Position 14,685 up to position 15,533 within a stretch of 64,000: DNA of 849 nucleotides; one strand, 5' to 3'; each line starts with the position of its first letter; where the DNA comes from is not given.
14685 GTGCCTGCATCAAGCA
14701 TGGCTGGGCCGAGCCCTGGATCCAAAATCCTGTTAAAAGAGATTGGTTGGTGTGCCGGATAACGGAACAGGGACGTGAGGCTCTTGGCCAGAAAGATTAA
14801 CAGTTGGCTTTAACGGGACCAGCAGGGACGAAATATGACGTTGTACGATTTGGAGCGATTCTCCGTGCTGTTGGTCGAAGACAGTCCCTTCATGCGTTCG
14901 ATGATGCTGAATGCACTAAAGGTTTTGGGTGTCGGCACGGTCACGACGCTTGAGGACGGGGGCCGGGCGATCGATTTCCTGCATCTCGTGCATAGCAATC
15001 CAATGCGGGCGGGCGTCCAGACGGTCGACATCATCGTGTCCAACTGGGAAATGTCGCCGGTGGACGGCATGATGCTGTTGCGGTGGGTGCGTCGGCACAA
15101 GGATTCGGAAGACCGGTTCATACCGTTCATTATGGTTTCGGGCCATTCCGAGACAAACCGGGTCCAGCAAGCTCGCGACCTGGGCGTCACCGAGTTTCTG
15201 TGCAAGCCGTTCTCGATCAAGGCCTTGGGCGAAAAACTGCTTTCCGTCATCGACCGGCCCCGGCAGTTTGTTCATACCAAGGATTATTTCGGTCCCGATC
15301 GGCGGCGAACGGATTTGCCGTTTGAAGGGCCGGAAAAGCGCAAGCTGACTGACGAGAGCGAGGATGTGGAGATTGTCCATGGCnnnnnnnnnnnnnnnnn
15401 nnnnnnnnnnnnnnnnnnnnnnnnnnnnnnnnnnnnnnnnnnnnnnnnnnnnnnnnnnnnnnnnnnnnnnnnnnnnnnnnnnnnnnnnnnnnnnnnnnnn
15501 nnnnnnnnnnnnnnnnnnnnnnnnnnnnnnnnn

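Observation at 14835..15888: Translationally coupled pseudo-receiver (Asp57 to Asn) and Hpt protein: an orphan phosphorelay-like module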

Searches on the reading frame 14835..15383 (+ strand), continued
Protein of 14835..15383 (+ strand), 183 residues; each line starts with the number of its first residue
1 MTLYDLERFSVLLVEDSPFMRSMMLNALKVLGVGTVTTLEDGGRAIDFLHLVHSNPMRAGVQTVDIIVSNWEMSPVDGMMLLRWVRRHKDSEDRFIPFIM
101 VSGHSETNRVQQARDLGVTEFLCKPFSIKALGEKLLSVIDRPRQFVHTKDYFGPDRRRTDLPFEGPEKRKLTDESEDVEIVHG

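Call 56: find_homologous_proteins(query=P0243, max_evalue=1e-20)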
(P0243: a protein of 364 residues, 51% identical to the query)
Query P0243 (364 aa): 1149 proteins with E <= 1e-20 among 8000 candidates; the best 120 are listed.
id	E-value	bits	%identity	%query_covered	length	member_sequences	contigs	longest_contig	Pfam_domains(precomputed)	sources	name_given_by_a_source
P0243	2.0e-235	798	100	100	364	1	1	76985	PF00072.31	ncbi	-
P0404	2.9e-164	564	70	100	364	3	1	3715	PF00072.31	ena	-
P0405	2.3e-132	459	59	97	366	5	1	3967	PF00072.31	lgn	-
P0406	4.7e-128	445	58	97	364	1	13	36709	PF00072.31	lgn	-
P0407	9.7e-127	441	58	97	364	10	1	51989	PF00072.31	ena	-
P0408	4.0e-125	436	60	92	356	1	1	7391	PF00072.31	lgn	-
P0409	5.7e-125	435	56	97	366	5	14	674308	PF00072.31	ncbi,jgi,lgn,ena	-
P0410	1.2e-120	421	58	93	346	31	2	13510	PF00072.31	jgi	jgi:CheY-like chemotaxis protein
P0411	1.3e-119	417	58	92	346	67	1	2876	PF00072.31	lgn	-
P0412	4.1e-117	409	55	96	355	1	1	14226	PF00072.31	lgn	-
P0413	6.0e-117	409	55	95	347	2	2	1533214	PF00072.31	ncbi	ncbi:MAG: response regulator [Alphaproteobacteria bacterium]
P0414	2.8e-116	406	53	96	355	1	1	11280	PF00072.31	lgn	-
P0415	6.2e-116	405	52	97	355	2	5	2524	PF00072.31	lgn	-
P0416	6.9e-116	405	53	96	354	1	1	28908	PF00072.31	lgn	-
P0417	2.3e-115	403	51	97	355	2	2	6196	PF00072.31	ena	-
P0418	4.0e-115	403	52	97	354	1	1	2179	PF00072.31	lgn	-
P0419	1.0e-114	401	53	97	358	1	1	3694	PF00072.31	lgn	-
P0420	1.7e-114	401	54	96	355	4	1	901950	PF00072.31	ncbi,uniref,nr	ncbi:response regulator [Rhodospirillaceae bacterium KN72]|uniref:Response regulator n=1 Tax=Pacific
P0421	4.4e-114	399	53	98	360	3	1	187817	PF00072.31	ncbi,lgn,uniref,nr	ncbi:response regulator [Aestuariispira insulae]|uniref:CheY-like chemotaxis protein n=1 Tax=Aestuar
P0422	9.4e-114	398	54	97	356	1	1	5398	PF00072.31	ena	-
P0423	1.4e-113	398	54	97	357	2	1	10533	PF00072.31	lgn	-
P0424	2.8e-113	397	51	96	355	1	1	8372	PF00072.31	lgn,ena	-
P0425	9.7e-113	395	54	96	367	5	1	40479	PF00072.31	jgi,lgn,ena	-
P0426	1.1e-112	395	51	96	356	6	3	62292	PF00072.31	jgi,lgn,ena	-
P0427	1.2e-112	394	53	96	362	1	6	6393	PF00072.31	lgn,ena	-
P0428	1.7e-112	394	54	96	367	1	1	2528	PF00072.31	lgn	-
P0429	5.0e-112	393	53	96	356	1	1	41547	PF00072.31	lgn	-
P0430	6.7e-112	392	52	96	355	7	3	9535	PF00072.31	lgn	-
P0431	1.2e-111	391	52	97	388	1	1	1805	PF00072.31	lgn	-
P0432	2.1e-111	390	53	97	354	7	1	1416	PF00072.31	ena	-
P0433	7.3e-111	389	52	96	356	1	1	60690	PF00072.31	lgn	-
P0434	7.5e-111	389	52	96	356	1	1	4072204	PF00072.31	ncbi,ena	-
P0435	1.7e-110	387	51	97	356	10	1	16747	PF00072.31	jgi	-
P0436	1.9e-110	387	50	97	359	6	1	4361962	PF00072.31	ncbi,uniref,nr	ncbi:response regulator [Aestuariispira ectoiniformans]|uniref:response regulator n=1 Tax=Aestuariis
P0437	2.2e-110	387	51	97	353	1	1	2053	PF00072.31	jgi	jgi:CheY-like chemotaxis protein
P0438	8.3e-110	385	53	96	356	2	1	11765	PF00072.31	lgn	-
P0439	1.2e-109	385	53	96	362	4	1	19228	PF00072.31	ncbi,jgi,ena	-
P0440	3.6e-109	383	52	96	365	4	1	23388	PF00072.31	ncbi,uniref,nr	ncbi:response regulator [Curvivirga aplysinae]|uniref:response regulator n=1 Tax=Curvivirga aplysina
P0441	5.5e-109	382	52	95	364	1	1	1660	PF00072.31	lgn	-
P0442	5.9e-109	382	49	97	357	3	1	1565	PF00072.31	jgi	jgi:CheY-like chemotaxis protein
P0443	6.6e-108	379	52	99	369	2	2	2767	PF00072.31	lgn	-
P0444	9.2e-108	378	52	96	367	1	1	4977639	PF00072.31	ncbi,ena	-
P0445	1.8e-107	378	49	97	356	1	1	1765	PF00072.31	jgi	-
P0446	1.9e-107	377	49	97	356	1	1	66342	PF00072.31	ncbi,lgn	-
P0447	3.2e-107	377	52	97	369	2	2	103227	PF00072.31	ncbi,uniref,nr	ncbi:response regulator [Marivibrio halodurans]|uniref:Response regulator n=1 Tax=Marivibrio halodur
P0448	3.3e-107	377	49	97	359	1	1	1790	PF00072.31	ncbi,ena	-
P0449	5.0e-107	376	52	96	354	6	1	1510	PF00072.31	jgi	jgi:CheY-like chemotaxis protein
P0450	5.2e-107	376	50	97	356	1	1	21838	PF00072.31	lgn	-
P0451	1.1e-106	375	51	98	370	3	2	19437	PF00072.31,PF01627.29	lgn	-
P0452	2.6e-106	374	49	97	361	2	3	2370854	PF00072.31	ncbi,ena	-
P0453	5.7e-106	373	50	97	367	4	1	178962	PF00072.31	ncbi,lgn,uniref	ncbi:MAG: response regulator [Marivibrio sp.]|uniref:Hpt domain-containing response regulator n=1 Ta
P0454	3.7e-105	370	50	97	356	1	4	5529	PF00072.31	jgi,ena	-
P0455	4.9e-104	366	48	97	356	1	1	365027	PF00072.31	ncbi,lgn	ncbi:MAG: response regulator [Alphaproteobacteria bacterium]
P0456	1.5e-103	365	51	92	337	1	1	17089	PF00072.31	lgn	-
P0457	1.9e-103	364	50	96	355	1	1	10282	PF00072.31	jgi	jgi:CheY-like chemotaxis protein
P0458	1.4e-102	361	51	95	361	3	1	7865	PF00072.31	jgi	jgi:CheY-like chemotaxis protein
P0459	3.3e-102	360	50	96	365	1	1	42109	PF00072.31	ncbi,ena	-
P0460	1.2e-101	358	49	96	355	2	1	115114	PF00072.31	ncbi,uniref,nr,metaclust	ncbi:response regulator [Oceanibaculum pacificum]|uniref:Response regulatory domain-containing prote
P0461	1.4e-101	358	52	88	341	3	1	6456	PF00072.31,PF01627.29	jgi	jgi:CheY-like chemotaxis protein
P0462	1.6e-98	348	47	93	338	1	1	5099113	PF00072.31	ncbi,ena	-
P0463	2.0e-98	348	50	96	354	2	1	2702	PF00072.31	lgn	-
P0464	4.8e-98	347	48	96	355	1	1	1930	PF00072.31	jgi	-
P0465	3.2e-97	344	47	96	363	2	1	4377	PF00072.31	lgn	-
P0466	4.0e-97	343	48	96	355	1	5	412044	PF00072.31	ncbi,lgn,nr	ncbi:MAG: response regulator [Alphaproteobacteria bacterium]|nr:response regulator [Alphaproteobacte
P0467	7.3e-96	339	47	97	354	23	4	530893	PF00072.31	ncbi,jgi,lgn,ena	ncbi:MAG: response regulator [Oceanibaculum sp.]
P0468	9.3e-96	339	49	93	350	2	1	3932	PF00072.31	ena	-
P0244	3.4e-95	337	47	96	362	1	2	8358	PF00072.31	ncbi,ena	-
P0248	4.0e-95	337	47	96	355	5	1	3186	PF00072.31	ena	-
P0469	1.1e-94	335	47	96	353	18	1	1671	PF00072.31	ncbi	-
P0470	5.2e-94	333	48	96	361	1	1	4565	PF00072.31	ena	-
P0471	1.8e-93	331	46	95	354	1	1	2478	PF00072.31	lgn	-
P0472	2.5e-93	331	47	96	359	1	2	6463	PF00072.31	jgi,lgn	-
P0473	3.0e-93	331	46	96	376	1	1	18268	PF00072.31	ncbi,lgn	-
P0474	4.6e-93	330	45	95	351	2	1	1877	PF00072.31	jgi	jgi:CheY-like chemotaxis protein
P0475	1.0e-92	329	46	96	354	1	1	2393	PF00072.31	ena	-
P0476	1.0e-92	329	48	95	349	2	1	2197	PF00072.31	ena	-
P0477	2.6e-92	328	46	92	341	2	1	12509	PF00072.31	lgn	-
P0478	2.9e-92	327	46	96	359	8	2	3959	PF00072.31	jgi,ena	-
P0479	3.2e-92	327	48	95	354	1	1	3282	PF00072.31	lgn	-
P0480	5.6e-92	327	45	96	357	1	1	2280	PF00072.31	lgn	-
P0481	6.1e-92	326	46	95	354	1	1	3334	PF00072.31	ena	-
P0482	6.8e-92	326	46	96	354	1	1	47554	PF00072.31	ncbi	-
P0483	2.1e-91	325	48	95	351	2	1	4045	PF00072.31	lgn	-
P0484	3.5e-91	324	45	95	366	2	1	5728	PF00072.31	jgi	jgi:CheY-like chemotaxis protein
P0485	4.5e-91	324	48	95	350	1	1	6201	PF00072.31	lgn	-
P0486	6.4e-91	323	44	96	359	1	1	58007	PF00072.31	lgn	-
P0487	8.6e-91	323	44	96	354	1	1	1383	PF00072.31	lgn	-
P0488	9.0e-91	323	47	96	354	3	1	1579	PF00072.31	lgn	-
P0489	1.9e-90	322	45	96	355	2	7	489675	PF00072.31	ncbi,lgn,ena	-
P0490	2.2e-90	321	46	96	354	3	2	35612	PF00072.31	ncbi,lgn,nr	ncbi:MAG: response regulator [Rhodospirillales bacterium]|nr:response regulator [Rhodospirillales ba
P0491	2.2e-90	321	45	95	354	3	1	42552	PF00072.31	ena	-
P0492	3.2e-90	321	45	95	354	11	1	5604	PF00072.31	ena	-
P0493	3.3e-90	321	48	95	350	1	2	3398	PF00072.31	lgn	-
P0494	4.3e-90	320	48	95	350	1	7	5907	PF00072.31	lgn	-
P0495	4.6e-90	320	47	96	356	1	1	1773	PF00072.31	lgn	-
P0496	1.0e-89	319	45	96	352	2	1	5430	PF00072.31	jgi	jgi:CheY-like chemotaxis protein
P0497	1.3e-89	319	45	96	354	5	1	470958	PF00072.31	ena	-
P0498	1.4e-89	319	43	96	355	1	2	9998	PF00072.31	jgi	jgi:CheY-like chemotaxis protein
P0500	2.7e-89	318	48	96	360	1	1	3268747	PF00072.31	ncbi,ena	-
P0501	3.9e-89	317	45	95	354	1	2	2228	PF00072.31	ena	-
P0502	4.1e-89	317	45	96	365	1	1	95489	PF00072.31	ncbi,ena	-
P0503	4.8e-89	317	46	96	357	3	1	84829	PF00072.31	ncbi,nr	ncbi:MAG: response regulator [Alphaproteobacteria bacterium]|nr:response regulator [Alphaproteobacte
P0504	5.1e-89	317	45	99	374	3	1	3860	PF00072.31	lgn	-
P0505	5.3e-89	317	46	96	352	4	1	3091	PF00072.31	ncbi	-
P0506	6.7e-89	316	45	96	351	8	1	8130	PF00072.31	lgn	-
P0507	8.8e-89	316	42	96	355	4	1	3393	PF00072.31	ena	-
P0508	9.6e-89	316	44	99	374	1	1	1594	PF00072.31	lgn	-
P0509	1.0e-88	316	45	95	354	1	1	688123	PF00072.31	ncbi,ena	-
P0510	1.3e-88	316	45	96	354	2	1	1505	PF00072.31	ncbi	-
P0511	1.5e-88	315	44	96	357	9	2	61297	PF00072.31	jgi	jgi:CheY-like chemotaxis protein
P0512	1.6e-88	315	45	96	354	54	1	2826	PF00072.31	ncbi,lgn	-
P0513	1.9e-88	315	46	96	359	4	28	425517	PF00072.31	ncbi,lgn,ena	-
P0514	1.9e-88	315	45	95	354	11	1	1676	PF00072.31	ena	-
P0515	2.2e-88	315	46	95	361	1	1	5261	PF00072.31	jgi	jgi:CheY-like chemotaxis protein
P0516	2.6e-88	315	44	96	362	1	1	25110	PF00072.31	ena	-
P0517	2.6e-88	314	43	97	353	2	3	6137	PF00072.31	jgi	-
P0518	3.2e-88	314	44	96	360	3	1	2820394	PF00072.31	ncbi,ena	-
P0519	3.8e-88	314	44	95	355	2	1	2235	PF00072.31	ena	-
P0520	4.2e-88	314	44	96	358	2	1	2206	PF00072.31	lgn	-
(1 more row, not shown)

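Call 57: find_encoding_contigs(protein=P0436, flank=10000, max_places=2)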
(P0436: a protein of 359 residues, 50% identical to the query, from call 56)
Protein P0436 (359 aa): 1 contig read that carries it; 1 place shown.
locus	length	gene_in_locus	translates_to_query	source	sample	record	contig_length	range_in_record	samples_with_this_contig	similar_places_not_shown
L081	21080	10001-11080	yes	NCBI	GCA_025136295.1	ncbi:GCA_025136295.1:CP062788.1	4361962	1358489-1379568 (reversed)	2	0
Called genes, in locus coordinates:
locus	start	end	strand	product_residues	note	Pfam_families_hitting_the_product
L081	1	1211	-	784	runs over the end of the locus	PF03176:MMPL, PF00873:ACR_tran (faint), PF02460:Patched, PF12349:Sterol-sensing, PF03176:MMPL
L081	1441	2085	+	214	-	PF00440:TetR_N, PF16859:TetR_C_11, PF14246:TetR_C_7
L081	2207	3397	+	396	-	PF00162:PGK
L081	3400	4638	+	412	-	PF22807:TrAA12, PF23500:DUF7133 (faint), PF07995:GSDH, PF22807:TrAA12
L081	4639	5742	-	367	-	PF13432:TPR_16 (weak), PF13371:TPR_9 (weak), PF00515:TPR_1, PF07719:TPR_2 (weak), PF13489:Methyltransf_23, PF08241:Methyltransf_11, PF08242:Methyltransf_12, PF13649:Methyltransf_25, +6 more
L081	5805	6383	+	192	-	PF14803:Zn_ribbon_Nudix, PF00293:NUDIX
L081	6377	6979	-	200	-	PF04279:IspA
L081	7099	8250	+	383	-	PF13524:Glyco_trans_1_2 (weak)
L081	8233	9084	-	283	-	PF00892:EamA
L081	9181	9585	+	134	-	-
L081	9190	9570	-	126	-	PF00903:Glyoxalase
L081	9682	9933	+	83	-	-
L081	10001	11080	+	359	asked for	PF00072:Response_reg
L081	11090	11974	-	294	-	PF00892:EamA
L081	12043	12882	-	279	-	PF02311:AraC_binding, PF00165:HTH_AraC (weak), PF12833:HTH_18, PF00165:HTH_AraC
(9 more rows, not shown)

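Call 58: find_encoding_contigs(protein=P0460, flank=10000, max_places=2)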
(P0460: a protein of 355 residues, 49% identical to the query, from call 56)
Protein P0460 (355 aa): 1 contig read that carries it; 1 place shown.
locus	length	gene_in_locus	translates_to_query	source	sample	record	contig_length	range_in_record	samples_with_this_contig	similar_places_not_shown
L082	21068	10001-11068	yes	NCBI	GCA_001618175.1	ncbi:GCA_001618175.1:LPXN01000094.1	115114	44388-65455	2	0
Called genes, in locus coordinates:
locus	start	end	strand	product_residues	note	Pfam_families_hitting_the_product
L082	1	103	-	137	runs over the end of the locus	PF04977:DivIC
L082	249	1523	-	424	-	PF03952:Enolase_N, PF00113:Enolase_C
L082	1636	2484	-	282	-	PF00793:DAHP_synth_1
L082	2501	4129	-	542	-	PF06418:CTP_synth_N, PF00117:GATase, PF07722:Peptidase_C26 (faint)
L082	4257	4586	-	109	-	PF03840:SecG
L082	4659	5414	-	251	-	PF00121:TIM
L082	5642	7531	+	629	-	PF13623:SurA_N_2, PF13624:SurA_N_3, PF13616:Rotamase_3 (faint), PF13145:Rotamase_2, PF00639:Rotamase, PF13145:Rotamase_2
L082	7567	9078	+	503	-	PF04715:, PF00425:Chorismate_bind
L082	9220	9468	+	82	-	-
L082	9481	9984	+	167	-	-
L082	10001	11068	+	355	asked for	PF00072:Response_reg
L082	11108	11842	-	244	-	PF00596:Aldolase_II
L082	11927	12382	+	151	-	-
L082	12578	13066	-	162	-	PF00376:MerR, PF13411:MerR_1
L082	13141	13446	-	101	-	PF18291:HU-HIG (weak), PF00216:Bac_DNA_binding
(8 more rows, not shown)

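Call 61: find_encoding_contigs(protein=P0053, flank=10000, max_places=1)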
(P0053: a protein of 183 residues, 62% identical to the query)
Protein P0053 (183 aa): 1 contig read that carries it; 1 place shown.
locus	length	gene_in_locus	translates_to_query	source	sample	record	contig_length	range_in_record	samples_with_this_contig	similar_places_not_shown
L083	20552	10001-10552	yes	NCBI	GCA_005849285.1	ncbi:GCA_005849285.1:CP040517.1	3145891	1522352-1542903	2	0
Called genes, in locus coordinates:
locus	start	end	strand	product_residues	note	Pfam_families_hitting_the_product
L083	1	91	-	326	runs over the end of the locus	PF03060:NMO, PF01070:FMN_dh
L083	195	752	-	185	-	PF03551:PadR, PF10400:Vir_act_alpha_C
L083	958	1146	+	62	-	-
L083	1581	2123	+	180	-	PF01842:ACT (faint), PF13740:ACT_6 (faint)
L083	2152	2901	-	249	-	PF05494:MlaC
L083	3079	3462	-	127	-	PF00034:Cytochrom_C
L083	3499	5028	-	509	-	PF01235:Na_Ala_symp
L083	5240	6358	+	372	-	PF10098:DUF2336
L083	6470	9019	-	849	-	PF04513:Baculo_PEP_C (faint), PF04108:ATG17_like (faint), PF07464:ApoLp-III (faint), PF01442:Apolipoprotein (weak)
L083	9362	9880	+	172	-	PF06127:Mpo1-like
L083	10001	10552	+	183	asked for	PF00072:Response_reg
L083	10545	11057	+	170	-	-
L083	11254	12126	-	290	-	PF00582:Usp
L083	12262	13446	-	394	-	PF05762:VWA_CoxE (weak)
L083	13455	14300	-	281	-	PF00158:Sigma54_activat (faint), PF13191:AAA_16 (weak), PF07724:AAA_2, PF13401:AAA_22, PF00004:AAA, PF07728:AAA_5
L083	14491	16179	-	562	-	PF12895:ANAPC3 (faint), PF00515:TPR_1 (faint), PF07719:TPR_2 (faint), PF13174:TPR_6 (faint), PF13181:TPR_8 (faint), PF13371:TPR_9 (faint), PF13414:TPR_11 (faint), PF14559:TPR_19 (weak), +8 more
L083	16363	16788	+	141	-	PF07378:FlbT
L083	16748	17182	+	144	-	PF07309:FlaF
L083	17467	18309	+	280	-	PF00669:Flagellin_N, PF00700:Flagellin_C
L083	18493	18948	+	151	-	PF03646:FlaG (weak)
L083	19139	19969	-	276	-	PF00669:Flagellin_N, PF00700:Flagellin_C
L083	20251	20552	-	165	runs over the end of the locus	-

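Call 64: predict_structure(alignment_id=A1)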
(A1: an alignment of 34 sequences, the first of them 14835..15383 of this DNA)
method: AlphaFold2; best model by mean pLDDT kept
length: 183 residues; sequences in the alignment: 34
mean_pLDDT: 78.1   pTM: 0.71
mean pLDDT of the five models: 78.1, 78.1, 78.0, 76.6, 74.2
residues with pLDDT >= 90: 48; 70-90: 80; 50-70: 51; < 50: 4
segments of 3 or more residues with pLDDT < 50: none
pLDDT, mean of each block of 10 residues (from residue 1): 75 92 94 93 90 89 89 68 73 74 81 82 89 88 58 54 57 67 59
secondary structure, 60 per line:
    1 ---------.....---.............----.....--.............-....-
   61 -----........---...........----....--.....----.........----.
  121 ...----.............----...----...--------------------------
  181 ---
elements in order: E10-14 H18-30 E35-39 H42-54 H56-59 E66-70 H77-87 H92-95 E98-102 H107-115 E120-123 H128-140 E145-147 E152-154

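Call 67: fold_search(model_id=the predicted structure, library=pdb)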
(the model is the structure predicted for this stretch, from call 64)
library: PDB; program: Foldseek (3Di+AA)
matches with E <= 10: 1399; with E <= 0.001: 504
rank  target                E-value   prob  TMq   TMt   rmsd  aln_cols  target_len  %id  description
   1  1u8t_A                3.6e-09  1.00  0.60  0.86   2.9       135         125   28  Crystal structure of CheY D13K Y106W alone and in complex with a FliM peptide (released 2004-10-05)
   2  3rvr_A                5.3e-09  1.00  0.60  0.83   2.8       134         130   29  Structure of the CheYN59D/E89R Molybdate complex (released 2012-05-09)
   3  3rvr_B                6.8e-09  1.00  0.61  0.83   2.7       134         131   29  Structure of the CheYN59D/E89R Molybdate complex (released 2012-05-09)
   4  3rvn_A                7.2e-09  1.00  0.61  0.84   2.7       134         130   29  Structure of the CheY-BeF3 Complex with substitutions at 59 and 89: N59D and E89Y (released 2012-05-09)
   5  8phx_C                7.7e-09  1.00  0.63  0.87   2.2       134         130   23  Receiver Domain of the Hybrid Histidine Kinase Sln1 of Candida albicans (released 2024-07-03)
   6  3rvj_A                9.2e-09  1.00  0.60  0.83   2.8       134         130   29  Structure of the CheY-BeF3 Complex with substitutions at 59 and 89: N59D and E89Q (released 2012-05-09)
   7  3ffx_A                1.0e-08  1.00  0.60  0.85   2.7       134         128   30  Crystal Structure of CheY triple mutant F14E, N59R, E89H complexed with BeF3- and Mn2+ (released 2009-09-22)
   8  1u8t_B                1.0e-08  1.00  0.60  0.83   2.9       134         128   28  Crystal structure of CheY D13K Y106W alone and in complex with a FliM peptide (released 2004-10-05)
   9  3f7n_A                1.2e-08  1.00  0.61  0.85   2.7       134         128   29  Crystal Structure of CheY triple mutant F14E, N59M, E89L complexed with BeF3- and Mn2+ (released 2009-09-22)
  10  8phx_B                1.2e-08  1.00  0.63  0.87   2.0       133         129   23  Receiver Domain of the Hybrid Histidine Kinase Sln1 of Candida albicans (released 2024-07-03)
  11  3rvp_A                1.3e-08  1.00  0.60  0.84   2.7       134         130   29  Structure of the CheY-BeF3 Complex with substitutions at 59 and 89: N59D and E89K (released 2012-05-09)
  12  8phx_A                1.5e-08  1.00  0.62  0.86   2.1       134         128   23  Receiver Domain of the Hybrid Histidine Kinase Sln1 of Candida albicans (released 2024-07-03)
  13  5chy                  1.7e-08  1.00  0.61  0.85   2.7       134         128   29  STRUCTURE OF CHEMOTAXIS PROTEIN CHEY (released 1996-12-07)
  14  2che                  1.8e-08  1.00  0.61  0.85   2.7       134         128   30  STRUCTURE OF THE MG2+-BOUND FORM OF CHEY AND MECHANISM OF PHOSPHORYL TRANSFER IN BACTERIAL CHEMOTAXIS (released 1994-04-30)
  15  3ffw_A                2.0e-08  1.00  0.61  0.85   2.7       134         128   29  Crystal Structure of CheY triple mutant F14Q, N59K, E89Y complexed with BeF3- and Mn2+ (released 2009-09-22)
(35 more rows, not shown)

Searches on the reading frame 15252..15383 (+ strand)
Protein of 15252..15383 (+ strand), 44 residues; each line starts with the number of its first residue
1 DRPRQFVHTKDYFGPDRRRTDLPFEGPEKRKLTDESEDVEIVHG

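Call 16: search_solved_structures(query=window:15252-15383:+, max_evalue=10, show_alignments=3)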
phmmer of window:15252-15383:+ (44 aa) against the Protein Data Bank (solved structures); distinct sequences matched with E-value up to 10: 1.
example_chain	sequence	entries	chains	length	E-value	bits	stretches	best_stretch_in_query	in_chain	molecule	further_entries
6sft_A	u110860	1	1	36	0.00011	25.5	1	2-32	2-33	Two-component receiver protein CleD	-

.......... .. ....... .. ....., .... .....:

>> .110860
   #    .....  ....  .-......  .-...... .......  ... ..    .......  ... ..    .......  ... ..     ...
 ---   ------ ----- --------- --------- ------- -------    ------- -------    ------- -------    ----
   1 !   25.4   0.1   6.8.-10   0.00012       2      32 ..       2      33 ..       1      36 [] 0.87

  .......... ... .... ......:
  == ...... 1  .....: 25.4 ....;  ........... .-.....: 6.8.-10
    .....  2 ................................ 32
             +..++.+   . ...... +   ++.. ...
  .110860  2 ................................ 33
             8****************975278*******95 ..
